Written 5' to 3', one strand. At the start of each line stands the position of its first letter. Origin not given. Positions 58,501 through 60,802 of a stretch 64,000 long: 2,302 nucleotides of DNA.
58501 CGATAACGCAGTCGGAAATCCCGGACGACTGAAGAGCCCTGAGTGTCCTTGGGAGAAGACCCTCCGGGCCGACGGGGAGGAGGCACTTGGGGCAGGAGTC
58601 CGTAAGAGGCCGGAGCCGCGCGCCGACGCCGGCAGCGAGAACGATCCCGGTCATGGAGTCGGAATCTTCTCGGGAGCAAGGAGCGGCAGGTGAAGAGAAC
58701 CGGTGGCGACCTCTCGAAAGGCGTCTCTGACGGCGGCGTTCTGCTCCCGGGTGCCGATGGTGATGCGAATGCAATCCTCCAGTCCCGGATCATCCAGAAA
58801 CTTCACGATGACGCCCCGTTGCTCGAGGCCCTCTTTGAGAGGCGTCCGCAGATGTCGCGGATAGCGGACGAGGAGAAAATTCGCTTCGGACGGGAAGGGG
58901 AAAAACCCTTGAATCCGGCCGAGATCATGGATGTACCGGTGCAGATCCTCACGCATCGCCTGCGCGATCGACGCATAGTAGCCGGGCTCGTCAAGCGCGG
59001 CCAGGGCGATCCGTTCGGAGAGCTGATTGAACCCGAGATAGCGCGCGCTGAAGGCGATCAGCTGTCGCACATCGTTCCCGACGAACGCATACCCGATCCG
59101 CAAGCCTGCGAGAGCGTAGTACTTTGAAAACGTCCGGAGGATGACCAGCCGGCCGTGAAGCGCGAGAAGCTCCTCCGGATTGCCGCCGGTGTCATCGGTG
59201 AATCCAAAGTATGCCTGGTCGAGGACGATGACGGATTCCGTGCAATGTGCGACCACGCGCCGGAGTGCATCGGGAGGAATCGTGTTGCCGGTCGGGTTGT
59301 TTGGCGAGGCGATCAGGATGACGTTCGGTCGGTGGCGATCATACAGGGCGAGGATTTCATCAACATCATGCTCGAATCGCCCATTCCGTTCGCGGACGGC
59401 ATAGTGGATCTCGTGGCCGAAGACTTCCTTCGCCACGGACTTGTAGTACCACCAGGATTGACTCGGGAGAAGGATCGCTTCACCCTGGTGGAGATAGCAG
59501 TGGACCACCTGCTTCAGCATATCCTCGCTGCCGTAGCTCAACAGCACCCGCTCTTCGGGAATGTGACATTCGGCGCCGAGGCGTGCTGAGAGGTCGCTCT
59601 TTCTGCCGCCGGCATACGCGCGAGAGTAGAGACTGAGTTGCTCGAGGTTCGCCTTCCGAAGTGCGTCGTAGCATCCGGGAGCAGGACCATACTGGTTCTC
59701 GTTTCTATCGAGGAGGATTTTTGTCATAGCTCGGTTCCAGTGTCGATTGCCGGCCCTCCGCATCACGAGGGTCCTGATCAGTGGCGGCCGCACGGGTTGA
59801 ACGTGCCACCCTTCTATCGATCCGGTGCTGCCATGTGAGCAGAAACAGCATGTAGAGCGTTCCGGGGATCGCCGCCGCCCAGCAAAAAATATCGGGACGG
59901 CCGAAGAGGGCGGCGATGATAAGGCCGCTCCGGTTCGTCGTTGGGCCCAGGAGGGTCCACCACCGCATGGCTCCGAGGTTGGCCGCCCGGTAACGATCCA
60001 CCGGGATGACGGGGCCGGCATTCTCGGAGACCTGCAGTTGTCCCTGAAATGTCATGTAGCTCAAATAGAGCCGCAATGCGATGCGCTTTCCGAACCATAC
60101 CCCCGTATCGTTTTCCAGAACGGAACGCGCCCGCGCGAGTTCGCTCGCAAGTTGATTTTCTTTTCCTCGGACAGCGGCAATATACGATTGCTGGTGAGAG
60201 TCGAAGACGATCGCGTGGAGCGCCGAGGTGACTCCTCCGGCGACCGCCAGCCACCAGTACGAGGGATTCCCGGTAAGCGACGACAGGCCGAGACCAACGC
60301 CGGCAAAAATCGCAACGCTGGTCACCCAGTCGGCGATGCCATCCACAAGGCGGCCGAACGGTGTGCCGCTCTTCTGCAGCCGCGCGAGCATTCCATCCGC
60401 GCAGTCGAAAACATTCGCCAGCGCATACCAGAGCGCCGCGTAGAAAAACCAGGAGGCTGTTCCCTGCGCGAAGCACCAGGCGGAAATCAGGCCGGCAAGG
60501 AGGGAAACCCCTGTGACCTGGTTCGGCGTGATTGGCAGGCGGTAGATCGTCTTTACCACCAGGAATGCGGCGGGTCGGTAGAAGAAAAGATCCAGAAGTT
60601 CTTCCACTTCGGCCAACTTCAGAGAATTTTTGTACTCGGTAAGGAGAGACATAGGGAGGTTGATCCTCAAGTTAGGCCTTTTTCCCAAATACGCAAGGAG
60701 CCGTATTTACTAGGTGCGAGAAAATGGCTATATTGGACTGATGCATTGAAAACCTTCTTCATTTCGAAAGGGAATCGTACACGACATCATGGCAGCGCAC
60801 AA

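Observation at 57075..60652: Coupled four-gene operon predicted to build and transfer a CDP-activated amino-alcohol phosphate (candidate bacterial Kennedy-type head-group pathway)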

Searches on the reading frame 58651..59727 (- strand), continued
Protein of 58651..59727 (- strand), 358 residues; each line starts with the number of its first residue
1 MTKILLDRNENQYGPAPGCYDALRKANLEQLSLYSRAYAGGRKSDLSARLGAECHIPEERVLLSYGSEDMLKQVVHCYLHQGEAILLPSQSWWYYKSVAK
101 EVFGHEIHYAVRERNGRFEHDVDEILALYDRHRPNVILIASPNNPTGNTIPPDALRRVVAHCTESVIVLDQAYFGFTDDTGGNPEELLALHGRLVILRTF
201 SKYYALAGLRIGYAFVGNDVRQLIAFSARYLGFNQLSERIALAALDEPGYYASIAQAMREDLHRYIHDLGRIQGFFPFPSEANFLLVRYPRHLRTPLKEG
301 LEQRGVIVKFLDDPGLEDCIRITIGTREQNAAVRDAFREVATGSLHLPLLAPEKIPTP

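Call 81: find_encoding_contigs(protein=P0458, flank=7000, max_places=2)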
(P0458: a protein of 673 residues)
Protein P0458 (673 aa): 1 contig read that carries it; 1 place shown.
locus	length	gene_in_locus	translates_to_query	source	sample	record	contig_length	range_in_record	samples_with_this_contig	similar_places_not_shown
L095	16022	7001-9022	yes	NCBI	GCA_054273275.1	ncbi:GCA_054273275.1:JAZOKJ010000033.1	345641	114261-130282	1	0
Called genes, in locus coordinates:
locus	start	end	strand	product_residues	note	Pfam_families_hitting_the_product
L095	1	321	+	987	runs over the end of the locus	PF07494:Reg_prop (faint), PF07495:Y_Y_Y, PF08668:HDOD (faint), PF01966:HD, PF13487:HD_5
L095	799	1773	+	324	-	-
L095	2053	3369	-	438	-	PF13936:HTH_38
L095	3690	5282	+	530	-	-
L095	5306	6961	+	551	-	PF04991:LicD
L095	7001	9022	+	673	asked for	PF00483:NTP_transferase, PF12804:NTP_transf_3, PF00155:Aminotran_1_2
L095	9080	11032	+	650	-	PF00676:E1_dh, PF13292:DXP_synthase_N, PF00456:Transketolase_N (faint), PF02779:Transket_pyr, PF02780:Transketolase_C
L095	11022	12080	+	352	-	PF00364:Biotin_lipoyl, PF25997:BSH_YhbJ (weak), PF17836:PglD_N, PF25084:LbH_EIF2B, PF25087:GMPPB_C (weak), PF00132:Hexapep, PF14602:Hexapep_2 (weak)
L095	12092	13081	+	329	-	PF21948:LplA-B_cat, PF03099:BPL_LplA_LipB, PF10437:Lip_prot_lig_C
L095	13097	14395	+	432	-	PF01134:GIDA (faint), PF01262:AlaDh_PNT_C (faint), PF01266:DAO (faint), PF01494:FAD_binding_3 (faint), PF07992:Pyr_redox_2, PF13738:Pyr_redox_3, PF00070:Pyr_redox, PF02852:Pyr_redox_dim, +2 more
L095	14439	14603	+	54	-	-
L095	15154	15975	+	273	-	PF02899:Phage_int_SAM_1 (faint), PF00589:Phage_integrase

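Call 86: search_solved_structures(query=A2, max_evalue=0.00001)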
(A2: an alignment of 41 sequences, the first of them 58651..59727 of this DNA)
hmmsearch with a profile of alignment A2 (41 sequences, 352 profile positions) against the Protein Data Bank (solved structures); distinct sequences matched with E-value up to 0.00001: 139 (the best 60 are shown).
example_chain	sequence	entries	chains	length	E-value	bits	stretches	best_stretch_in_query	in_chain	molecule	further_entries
8bj1_A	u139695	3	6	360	9.5e-44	153.1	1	4-339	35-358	histidinol-phosphate aminotransferase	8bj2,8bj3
8bj4_A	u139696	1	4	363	9.8e-44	153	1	4-339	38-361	histidinol-phosphate aminotransferase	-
3hdo_A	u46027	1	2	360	2.8e-43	151.5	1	4-346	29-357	Histidinol-phosphate aminotransferase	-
3ffh_A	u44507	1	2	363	2e-40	142.2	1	6-339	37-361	Histidinol-phosphate aminotransferase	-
3get_A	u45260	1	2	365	1.4e-39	139.4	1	3-340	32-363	Histidinol-phosphate aminotransferase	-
3euc_A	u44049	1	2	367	5.4e-34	121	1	44-339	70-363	Histidinol-phosphate aminotransferase 2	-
1fg3_A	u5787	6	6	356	4.3e-33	118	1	45-338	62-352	HISTIDINOL PHOSPHATE AMINOTRANSFERASE | HISTIDINOL-PHOSPHATE AMINOTRANSFERASE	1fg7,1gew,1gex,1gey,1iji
6oux_A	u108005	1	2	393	7.8e-33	117.2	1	42-343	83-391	Threonine phosphate decarboxylase-like enzyme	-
3cq4_A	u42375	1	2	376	1.8e-31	112.7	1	4-345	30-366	Histidinol-phosphate aminotransferase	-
3cq5_A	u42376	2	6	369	3.6e-31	111.7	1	4-342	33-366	Histidinol-phosphate aminotransferase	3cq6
7szp_A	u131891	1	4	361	9.6e-31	110.3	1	50-338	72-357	Histidinol-phosphate aminotransferase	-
3ftb_A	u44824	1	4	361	4.8e-28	101.4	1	46-341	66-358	Histidinol-phosphate aminotransferase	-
9t0w_A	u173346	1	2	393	1.6e-27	99.7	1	5-344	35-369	Histidinol-phosphate aminotransferase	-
4r8d_A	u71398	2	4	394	1.6e-27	99.7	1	5-344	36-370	Histidinol-phosphate aminotransferase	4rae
1h1c_A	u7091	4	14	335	2.3e-27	99.2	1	3-337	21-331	HISTIDINOL-PHOSPHATE AMINOTRANSFERASE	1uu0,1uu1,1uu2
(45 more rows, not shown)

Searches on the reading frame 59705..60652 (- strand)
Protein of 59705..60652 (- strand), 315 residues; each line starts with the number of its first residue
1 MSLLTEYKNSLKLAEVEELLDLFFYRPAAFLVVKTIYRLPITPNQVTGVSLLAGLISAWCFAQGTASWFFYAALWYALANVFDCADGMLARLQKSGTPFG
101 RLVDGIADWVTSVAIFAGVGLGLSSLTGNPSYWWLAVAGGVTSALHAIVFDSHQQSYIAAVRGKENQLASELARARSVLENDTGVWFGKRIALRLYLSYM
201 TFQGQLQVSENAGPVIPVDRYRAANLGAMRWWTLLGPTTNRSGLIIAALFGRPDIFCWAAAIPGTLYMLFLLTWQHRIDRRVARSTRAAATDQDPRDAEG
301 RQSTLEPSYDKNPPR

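Call 4: search_protein_families(library=pfam, proteins=[window:59705-60652:-], max_evalue=0.01)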
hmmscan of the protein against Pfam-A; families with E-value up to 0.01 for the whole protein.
window:59705-60652:- (315 aa): 1 family
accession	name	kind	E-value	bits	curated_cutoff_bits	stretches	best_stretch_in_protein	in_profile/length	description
PF01066.26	CDP-OH_P_transf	-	7.4e-15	56.1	22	1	42-157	3-113/152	CDP-alcohol phosphatidyltransferase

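Call 5: search_protein_families(library=ncbifam, proteins=[window:59705-60652:-], max_evalue=0.01)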
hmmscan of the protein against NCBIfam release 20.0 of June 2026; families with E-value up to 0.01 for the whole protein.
window:59705-60652:- (315 aa): 11 families
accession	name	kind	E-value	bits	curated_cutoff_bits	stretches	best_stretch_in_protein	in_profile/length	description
NF040950.1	archin_ph_syn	equivalog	2.9e-13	50.1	180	1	32-123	15-104/191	archaetidylinositol phosphate synthase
NF045883.1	PIPSynth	equivalog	6.5e-11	42.3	170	1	33-130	15-110/197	phosphatidylinositol phosphate synthase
NF041135.1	IPPtranDIPPsyn_Thcocales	equivalog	4.7e-07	29.2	580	1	41-138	250-341/419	bifunctional L-myo-inositol-1-phosphate cytidylyltransferase/CDP-L-myo-inositol myo-inositolphosphotransferase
NF052561.1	PIPSynBT1523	equivalog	6.5e-06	26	350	1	32-120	16-111/232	hypothetical protein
NF008090.0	PRK10832.1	equivalog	0.00012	22.2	304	1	70-144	33-100/182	CDP-diacylglycerol--glycerol-3-phosphate 3-phosphatidyltransferase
TIGR00473.1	pssA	equivalog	0.00036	20.7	107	1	70-111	21-62/153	CDP-diacylglycerol--serine O-phosphatidyltransferase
TIGR00560.1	pgsA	equivalog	0.00063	20.3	109.1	1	66-116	30-80/183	CDP-diacylglycerol--glycerol-3-phosphate 3-phosphatidyltransferase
NF038087.1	arch_ser_synth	exception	0.0027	17.4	240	1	53-114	17-76/216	archaetidylserine synthase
NF038086.1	anchor_synt_A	exception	0.0076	16.1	200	0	76-111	39-73/222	protein sorting system archaetidylserine synthase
TIGR04217.1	archae_ser_T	exception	0.0076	16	200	0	42-111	9-74/221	archaetidylserine synthase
NF053678.1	ClpnSynClsA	equivalog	0.008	16.4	240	0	43-117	6-78/180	cardiolipin synthase ClsA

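Call 15: search_solved_structures(query=window:59705-60652:-, max_evalue=0.01)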
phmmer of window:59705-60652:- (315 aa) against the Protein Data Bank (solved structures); distinct sequences matched with E-value up to 0.01: 4.
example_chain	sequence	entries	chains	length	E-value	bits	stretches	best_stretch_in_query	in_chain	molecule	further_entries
4o6m_A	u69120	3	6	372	6.8e-07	32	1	23-158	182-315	AF2299, a CDP-alcohol phosphotransferase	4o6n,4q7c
6wm5_A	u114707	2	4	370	2.2e-05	27.1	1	32-119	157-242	AfCTD-Phosphatidylinositol-phosphate synthase (PIPS) fusion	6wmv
6h53_A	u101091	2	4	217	0.00016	24.3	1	32-119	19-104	CDP-diacylglycerol--inositol 3-phosphatidyltransferase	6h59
6h5a_A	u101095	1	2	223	0.0002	23.9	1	32-119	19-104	CDP-diacylglycerol--inositol 3-phosphatidyltransferase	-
